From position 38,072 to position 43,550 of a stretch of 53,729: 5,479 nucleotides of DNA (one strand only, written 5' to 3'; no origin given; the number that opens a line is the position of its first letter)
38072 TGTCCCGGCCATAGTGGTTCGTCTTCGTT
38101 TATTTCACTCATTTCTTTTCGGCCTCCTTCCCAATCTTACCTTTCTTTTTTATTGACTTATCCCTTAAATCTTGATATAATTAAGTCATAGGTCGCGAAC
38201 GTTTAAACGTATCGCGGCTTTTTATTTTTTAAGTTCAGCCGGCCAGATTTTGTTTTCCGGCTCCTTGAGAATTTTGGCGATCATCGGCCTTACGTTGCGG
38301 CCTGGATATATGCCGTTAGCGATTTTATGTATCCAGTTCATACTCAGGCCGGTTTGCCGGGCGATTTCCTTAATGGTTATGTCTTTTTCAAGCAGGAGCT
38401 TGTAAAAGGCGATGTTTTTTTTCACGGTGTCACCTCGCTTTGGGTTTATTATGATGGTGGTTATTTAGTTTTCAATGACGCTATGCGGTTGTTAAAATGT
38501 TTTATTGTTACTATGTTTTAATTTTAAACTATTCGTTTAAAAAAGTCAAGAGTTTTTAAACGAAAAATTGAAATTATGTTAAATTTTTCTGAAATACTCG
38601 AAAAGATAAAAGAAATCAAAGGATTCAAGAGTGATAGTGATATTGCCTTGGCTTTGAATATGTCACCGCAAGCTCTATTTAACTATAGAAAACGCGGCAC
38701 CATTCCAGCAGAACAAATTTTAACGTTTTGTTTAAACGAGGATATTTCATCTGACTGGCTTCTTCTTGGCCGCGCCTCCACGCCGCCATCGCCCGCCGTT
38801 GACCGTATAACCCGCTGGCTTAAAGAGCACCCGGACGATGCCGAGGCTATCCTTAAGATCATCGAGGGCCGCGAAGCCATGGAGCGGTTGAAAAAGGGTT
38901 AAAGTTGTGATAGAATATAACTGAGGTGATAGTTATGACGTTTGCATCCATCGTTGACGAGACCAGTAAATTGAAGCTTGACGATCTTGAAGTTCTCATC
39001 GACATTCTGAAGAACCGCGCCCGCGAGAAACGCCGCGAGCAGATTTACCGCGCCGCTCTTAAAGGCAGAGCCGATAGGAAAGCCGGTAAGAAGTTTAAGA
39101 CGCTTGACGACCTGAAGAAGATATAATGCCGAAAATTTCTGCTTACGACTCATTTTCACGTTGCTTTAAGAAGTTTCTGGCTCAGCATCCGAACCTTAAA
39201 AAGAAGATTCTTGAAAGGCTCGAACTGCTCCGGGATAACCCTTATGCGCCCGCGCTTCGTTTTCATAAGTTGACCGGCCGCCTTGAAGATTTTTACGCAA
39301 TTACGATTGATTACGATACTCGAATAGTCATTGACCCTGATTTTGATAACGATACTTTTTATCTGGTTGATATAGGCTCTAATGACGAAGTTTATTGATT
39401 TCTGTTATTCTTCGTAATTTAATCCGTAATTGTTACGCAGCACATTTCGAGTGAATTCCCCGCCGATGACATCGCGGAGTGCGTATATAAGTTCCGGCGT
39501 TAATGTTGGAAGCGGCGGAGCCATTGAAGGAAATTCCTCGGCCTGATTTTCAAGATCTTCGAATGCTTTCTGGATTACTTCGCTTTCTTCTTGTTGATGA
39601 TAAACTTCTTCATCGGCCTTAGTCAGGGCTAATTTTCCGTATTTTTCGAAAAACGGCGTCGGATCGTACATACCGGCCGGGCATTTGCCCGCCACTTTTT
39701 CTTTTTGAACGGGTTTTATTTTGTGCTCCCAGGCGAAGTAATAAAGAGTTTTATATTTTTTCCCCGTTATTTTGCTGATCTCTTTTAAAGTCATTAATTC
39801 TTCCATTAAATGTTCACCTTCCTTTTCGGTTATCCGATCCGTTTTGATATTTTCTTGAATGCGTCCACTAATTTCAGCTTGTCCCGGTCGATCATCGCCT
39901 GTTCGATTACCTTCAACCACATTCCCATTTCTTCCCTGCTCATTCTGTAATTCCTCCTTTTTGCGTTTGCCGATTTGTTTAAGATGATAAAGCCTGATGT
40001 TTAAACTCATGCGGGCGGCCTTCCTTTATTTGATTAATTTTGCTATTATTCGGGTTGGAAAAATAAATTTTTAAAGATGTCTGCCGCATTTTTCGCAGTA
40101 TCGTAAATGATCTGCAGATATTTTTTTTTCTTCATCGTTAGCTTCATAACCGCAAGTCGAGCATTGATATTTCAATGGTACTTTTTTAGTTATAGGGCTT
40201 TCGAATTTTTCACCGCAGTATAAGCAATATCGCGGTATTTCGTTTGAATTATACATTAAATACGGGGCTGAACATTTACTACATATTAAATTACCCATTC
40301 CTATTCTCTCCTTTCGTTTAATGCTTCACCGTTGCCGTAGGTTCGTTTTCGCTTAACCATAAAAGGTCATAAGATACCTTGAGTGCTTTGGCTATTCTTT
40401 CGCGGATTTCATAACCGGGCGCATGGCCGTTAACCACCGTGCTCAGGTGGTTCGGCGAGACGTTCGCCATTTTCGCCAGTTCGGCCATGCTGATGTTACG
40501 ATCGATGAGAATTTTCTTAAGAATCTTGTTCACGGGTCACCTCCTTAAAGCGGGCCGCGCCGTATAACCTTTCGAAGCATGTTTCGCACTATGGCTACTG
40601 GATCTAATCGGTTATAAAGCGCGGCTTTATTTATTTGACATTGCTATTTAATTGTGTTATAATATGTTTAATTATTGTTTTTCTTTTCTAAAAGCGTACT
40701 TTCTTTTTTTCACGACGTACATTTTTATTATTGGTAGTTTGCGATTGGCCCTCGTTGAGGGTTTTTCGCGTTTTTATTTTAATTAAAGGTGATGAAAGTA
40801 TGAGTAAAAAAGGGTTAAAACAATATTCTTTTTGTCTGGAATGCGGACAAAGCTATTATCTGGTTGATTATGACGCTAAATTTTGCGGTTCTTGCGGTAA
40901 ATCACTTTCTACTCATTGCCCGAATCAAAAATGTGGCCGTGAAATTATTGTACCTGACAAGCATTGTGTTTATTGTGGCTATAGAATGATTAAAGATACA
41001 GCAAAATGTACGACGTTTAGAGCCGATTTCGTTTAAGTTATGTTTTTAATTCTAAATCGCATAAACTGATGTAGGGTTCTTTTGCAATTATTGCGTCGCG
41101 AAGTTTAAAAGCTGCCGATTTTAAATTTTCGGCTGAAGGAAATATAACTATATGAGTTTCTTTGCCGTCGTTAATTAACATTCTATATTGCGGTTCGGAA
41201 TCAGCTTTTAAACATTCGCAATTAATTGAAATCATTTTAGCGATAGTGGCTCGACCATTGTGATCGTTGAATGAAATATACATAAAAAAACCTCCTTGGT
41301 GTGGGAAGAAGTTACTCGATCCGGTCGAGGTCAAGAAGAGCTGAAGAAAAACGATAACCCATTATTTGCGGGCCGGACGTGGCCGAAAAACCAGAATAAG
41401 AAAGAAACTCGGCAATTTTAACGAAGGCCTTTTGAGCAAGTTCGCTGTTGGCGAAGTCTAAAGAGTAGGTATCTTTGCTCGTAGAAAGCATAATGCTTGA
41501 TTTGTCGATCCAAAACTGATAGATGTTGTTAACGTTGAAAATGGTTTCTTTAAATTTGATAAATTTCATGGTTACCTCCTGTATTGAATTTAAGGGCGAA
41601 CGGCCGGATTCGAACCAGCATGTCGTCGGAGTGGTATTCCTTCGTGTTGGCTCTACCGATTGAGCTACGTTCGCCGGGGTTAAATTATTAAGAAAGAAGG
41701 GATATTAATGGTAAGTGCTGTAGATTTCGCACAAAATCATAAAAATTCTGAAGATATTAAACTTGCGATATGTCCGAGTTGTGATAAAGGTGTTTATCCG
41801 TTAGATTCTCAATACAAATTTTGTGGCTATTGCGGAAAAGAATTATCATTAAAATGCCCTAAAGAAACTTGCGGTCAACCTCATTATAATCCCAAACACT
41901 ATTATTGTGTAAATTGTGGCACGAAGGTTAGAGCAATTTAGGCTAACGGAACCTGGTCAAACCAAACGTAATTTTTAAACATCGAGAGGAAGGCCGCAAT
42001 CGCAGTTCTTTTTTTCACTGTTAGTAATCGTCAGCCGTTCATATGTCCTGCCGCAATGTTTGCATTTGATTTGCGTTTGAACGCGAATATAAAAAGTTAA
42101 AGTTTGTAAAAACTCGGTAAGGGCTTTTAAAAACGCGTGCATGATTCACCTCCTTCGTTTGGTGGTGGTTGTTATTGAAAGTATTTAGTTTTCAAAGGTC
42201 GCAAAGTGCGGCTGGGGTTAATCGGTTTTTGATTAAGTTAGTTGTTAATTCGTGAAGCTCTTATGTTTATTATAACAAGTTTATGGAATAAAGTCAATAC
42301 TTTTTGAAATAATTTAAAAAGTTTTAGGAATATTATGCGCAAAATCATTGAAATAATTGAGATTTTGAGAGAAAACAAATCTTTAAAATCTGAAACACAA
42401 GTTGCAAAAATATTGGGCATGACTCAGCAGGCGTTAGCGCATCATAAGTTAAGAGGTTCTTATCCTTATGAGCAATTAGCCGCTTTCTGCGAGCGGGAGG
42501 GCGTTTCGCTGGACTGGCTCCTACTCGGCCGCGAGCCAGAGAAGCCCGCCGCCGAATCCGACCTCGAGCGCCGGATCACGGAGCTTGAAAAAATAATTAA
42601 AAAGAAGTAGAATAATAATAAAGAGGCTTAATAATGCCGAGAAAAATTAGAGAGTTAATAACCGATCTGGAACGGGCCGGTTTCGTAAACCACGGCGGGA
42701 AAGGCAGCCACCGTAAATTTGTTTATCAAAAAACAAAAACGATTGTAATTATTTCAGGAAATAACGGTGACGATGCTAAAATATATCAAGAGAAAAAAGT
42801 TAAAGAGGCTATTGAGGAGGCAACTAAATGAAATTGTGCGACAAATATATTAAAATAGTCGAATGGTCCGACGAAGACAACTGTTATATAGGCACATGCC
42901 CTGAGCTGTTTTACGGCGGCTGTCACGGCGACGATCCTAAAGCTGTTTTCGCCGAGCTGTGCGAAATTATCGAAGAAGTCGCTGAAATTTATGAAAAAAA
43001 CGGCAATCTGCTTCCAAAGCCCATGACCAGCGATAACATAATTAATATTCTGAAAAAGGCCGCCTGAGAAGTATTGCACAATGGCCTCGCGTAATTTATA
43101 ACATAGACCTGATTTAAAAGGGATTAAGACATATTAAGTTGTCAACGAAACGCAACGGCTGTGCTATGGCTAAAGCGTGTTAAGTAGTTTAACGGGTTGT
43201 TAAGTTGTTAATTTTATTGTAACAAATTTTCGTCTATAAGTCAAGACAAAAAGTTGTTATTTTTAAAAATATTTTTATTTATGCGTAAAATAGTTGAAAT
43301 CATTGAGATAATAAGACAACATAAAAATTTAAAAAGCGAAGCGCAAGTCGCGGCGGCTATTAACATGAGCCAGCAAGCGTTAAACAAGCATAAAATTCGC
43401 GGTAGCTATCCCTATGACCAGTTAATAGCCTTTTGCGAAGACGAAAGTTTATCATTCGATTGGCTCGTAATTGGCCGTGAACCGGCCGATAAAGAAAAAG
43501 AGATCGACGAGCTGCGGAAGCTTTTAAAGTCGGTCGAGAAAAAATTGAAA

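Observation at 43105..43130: Solitary CRISPR repeat unit in the accessory island: candidate RNA anti-CRISPR, tracr-like anti-repeat, or array remnant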

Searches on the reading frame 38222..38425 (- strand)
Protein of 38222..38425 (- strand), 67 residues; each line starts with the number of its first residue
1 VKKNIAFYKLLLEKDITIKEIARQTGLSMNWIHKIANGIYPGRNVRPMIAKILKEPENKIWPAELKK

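Call 47: search_protein_families(library=pfam, proteins=[window:38222-38425:-], max_evalue=0.01)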
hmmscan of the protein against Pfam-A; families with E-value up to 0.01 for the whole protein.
window:38222-38425:- (67 aa): 3 families
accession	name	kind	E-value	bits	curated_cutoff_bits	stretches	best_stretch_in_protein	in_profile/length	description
PF12844.13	HTH_19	-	7.1e-05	23.1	30.2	1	7-59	4-57/64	Helix-turn-helix domain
PF13693.12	HTH_35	-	0.00026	21.3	25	1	13-63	13-61/75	Winged helix-turn-helix DNA-binding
PF13443.12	HTH_26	-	0.00033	21.3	22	1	9-38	4-33/63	Cro/C1-type HTH DNA-binding domain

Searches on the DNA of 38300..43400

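Call 102: search_rna_families(source=window, start=38300, end=43400, threshold=evalue, max_evalue=1, show_alignments=3)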
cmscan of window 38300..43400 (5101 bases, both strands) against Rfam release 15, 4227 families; matches with E-value up to 1: 3.
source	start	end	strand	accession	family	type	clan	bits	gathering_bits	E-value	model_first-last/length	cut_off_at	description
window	41595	41674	-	RF00005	tRNA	Gene; tRNA;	CL00001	42.5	29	9.3e-07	1-71/71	no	tRNA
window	41889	42021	+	RF02048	STnc30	Gene; sRNA;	-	29.8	120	0.07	1-132/132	no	Salmonella enterica conserved region STnc30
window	43097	43130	-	RF01321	CRISPR-DR8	Gene; CRISPR;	-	23.5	39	0.099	1-37/37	no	CRISPR RNA direct repeat element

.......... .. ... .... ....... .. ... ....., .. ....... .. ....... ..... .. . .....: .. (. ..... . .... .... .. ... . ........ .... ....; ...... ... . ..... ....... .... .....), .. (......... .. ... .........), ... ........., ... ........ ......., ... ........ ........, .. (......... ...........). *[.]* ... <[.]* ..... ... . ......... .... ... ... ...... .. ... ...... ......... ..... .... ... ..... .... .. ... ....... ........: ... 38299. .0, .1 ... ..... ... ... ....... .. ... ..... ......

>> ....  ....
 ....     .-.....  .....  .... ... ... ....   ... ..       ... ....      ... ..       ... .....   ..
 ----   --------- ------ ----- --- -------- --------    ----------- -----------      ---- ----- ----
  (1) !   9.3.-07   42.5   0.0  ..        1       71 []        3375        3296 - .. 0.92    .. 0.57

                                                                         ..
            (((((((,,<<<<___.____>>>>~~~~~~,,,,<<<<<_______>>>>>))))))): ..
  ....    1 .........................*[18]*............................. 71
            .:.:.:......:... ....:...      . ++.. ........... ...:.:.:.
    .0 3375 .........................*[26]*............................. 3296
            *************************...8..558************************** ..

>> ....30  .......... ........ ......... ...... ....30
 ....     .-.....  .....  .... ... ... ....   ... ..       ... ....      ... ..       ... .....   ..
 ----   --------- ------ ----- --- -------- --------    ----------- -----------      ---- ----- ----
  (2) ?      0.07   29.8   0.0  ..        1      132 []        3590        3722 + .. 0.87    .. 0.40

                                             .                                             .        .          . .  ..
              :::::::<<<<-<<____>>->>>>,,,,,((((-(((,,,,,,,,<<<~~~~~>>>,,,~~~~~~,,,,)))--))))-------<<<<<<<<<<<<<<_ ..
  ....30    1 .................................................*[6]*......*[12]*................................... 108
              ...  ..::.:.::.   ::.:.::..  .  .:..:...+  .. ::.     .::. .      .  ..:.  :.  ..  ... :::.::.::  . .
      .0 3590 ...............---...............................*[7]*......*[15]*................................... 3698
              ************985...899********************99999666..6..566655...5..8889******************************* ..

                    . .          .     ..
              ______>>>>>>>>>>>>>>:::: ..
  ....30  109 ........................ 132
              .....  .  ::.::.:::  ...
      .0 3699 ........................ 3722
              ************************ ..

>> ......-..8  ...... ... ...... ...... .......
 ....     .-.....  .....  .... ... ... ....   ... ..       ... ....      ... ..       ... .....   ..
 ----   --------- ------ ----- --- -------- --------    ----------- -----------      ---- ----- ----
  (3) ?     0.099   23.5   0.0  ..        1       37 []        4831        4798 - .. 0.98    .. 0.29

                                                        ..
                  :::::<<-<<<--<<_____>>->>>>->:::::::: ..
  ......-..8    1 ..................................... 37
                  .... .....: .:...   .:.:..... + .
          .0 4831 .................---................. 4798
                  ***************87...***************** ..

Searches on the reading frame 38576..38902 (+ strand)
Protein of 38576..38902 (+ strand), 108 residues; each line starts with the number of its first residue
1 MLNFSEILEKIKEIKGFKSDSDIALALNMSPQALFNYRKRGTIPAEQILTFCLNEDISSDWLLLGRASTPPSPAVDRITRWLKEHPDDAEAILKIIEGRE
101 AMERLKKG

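Call 18: search_protein_families(library=ncbifam, proteins=[window:38576-38902:+], max_evalue=0.01)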
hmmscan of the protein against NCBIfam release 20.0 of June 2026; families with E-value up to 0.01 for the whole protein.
window:38576-38902:+ (108 aa): 1 family
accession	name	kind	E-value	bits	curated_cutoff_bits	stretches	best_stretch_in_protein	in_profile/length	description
NF001644.0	PRK00420.1-1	equivalog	0.0072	16.4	176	0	75-107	78-110/119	hypothetical protein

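Call 19: search_protein_families(library=pfam, proteins=[window:38576-38902:+], max_evalue=0.01)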
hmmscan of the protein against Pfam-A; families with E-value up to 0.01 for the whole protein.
window:38576-38902:+ (108 aa): 1 family
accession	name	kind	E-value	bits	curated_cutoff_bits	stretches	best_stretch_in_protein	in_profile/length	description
PF07022.19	Phage_CI_repr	-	2.1e-09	38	22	1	7-66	2-61/65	Bacteriophage CI repressor helix-turn-helix domain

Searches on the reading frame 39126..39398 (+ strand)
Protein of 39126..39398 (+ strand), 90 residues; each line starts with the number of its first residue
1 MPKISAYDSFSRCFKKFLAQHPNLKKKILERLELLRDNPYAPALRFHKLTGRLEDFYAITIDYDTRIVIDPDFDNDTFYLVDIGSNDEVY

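Call 47: search_protein_families(library=pfam, proteins=[window:39126-39398:+], max_evalue=0.01)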
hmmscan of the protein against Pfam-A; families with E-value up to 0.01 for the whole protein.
window:39126-39398:+ (90 aa): 2 families
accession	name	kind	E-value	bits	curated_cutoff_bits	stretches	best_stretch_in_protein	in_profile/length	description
PF15738.11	YafQ_toxin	-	0.00052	20.7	30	1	4-89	3-86/88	Bacterial toxin of type II toxin-antitoxin system, YafQ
PF05016.21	ParE_toxin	-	0.0035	18.3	23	1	21-90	25-89/89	ParE toxin of type II toxin-antitoxin system, parDE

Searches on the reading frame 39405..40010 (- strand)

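Call 47: search_protein_families(library=pfam, proteins=[window:39405-40010:-], max_evalue=0.01)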
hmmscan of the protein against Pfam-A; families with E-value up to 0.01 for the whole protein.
window:39405-40010:- (201 aa): 1 family
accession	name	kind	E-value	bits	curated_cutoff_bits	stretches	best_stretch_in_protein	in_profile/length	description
PF12728.13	HTH_17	-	0.0045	17.7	27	1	72-103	1-32/51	Helix-turn-helix domain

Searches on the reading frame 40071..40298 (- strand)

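Call 47: search_protein_families(library=pfam, proteins=[window:40071-40298:-], max_evalue=0.01)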
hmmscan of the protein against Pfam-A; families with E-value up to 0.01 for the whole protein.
window:40071-40298:- (75 aa): 7 families
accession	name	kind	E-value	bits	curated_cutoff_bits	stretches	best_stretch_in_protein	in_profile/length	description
PF12773.13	DZR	-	6.2e-05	23.5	27.3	0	6-72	1-45/45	Double zinc ribbon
PF00935.25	Ribosomal_L44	-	0.00068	20.4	25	1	36-59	46-69/76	Ribosomal protein L44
PF02150.21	Zn_ribbon_RPB9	-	0.00099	19.4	25.2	0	23-53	2-31/36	RNA polymerases M/15 Kd subunit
PF13240.11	Zn_Ribbon_1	-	0.0014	18.8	25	0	66-74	14-22/23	zinc-ribbon domain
PF09723.15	Zn_ribbon_8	-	0.0015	18.9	34.4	1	44-73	6-34/41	Zinc ribbon domain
PF07295.17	DUF1451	-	0.0071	17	26.1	0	2-30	112-139/146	Zinc-ribbon containing domain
PF01155.25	HypA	-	0.0079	16.6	28.9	0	38-74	65-95/112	Hydrogenase/urease nickel incorporation, metallochaperone, hypA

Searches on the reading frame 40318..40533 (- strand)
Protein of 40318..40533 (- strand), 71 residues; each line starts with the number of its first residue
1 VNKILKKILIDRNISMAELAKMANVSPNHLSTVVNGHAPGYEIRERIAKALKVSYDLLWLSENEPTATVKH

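Call 47: search_protein_families(library=pfam, proteins=[window:40318-40533:-], max_evalue=0.01)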
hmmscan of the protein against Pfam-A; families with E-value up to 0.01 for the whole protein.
window:40318-40533:- (71 aa): 5 families
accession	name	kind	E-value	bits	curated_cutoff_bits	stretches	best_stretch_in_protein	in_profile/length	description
PF01381.28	HTH_3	-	1.3e-09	38.4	23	1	5-58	1-55/55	Helix-turn-helix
PF13443.12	HTH_26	-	6.2e-07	30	22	1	5-54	2-53/63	Cro/C1-type HTH DNA-binding domain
PF12844.13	HTH_19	-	0.00025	21.3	30.2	1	3-58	2-58/64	Helix-turn-helix domain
PF13560.12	HTH_31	-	0.0014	19.3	27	1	12-57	13-60/64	Helix-turn-helix domain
PF13693.12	HTH_35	-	0.0032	17.8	25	1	11-59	13-59/75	Winged helix-turn-helix DNA-binding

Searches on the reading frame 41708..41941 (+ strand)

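Call 47: search_protein_families(library=pfam, proteins=[window:41708-41941:+], max_evalue=0.01)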
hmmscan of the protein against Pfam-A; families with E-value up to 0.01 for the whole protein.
window:41708-41941:+ (77 aa): 5 families
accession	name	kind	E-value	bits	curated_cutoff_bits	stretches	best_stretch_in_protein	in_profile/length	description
PF12773.13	DZR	-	1.3e-06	28.9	27.3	1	22-71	1-45/45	Double zinc ribbon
PF13248.11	Zn_ribbon_3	-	1.1e-05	25.1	27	1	21-46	4-26/26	zinc-ribbon domain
PF17283.8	Zn_ribbon_SprT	-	0.0027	18.1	28.1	0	20-48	5-36/38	SprT-like zinc ribbon domain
PF24460.1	DUF7575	-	0.0061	16.3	28.5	1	22-46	6-27/28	Domain of unknown function (DUF7575)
PF17032.10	Zn_ribbon_15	-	0.0098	17.1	28.9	0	14-43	47-73/73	zinc-ribbon family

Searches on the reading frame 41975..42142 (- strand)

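Call 47: search_protein_families(library=pfam, proteins=[window:41975-42142:-], max_evalue=0.01)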
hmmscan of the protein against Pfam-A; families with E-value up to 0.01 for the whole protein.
window:41975-42142:- (55 aa): 2 families
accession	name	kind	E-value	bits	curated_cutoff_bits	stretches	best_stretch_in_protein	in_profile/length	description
PF02892.21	zf-BED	-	0.0021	18.5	20.6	1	21-41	10-34/44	BED zinc finger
PF21811.2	RdfA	-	0.0032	17.7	27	1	12-49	159-194/195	Rod-determining factor A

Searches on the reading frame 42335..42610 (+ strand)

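Call 18: search_protein_families(library=ncbifam, proteins=[window:42335-42610:+], max_evalue=0.01)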
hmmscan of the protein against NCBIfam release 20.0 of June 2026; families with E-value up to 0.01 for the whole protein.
window:42335-42610:+ (91 aa): 0 families

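Call 19: search_protein_families(library=pfam, proteins=[window:42335-42610:+], max_evalue=0.01)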
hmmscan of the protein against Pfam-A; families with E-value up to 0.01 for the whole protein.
window:42335-42610:+ (91 aa): 1 family
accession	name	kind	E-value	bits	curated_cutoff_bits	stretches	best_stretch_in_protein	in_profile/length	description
PF07022.19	Phage_CI_repr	-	1.8e-07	31.9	22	1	17-68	12-63/65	Bacteriophage CI repressor helix-turn-helix domain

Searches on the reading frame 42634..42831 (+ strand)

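Call 18: search_protein_families(library=ncbifam, proteins=[window:42634-42831:+], max_evalue=0.01)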
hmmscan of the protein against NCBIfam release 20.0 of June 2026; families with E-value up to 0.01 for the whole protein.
window:42634-42831:+ (65 aa): 1 family
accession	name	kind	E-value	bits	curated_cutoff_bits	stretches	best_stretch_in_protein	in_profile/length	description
NF006230.0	PRK08363.1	equivalog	0.004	16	534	1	27-63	160-195/398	alanine aminotransferase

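Call 19: search_protein_families(library=pfam, proteins=[window:42634-42831:+], max_evalue=0.01)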
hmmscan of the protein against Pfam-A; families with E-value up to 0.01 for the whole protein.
window:42634-42831:+ (65 aa): 1 family
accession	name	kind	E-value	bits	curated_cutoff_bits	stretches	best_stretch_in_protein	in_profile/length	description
PF07927.17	HicA_toxin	-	2.6e-11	43.9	27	1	6-58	2-54/58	HicA toxin of bacterial toxin-antitoxin,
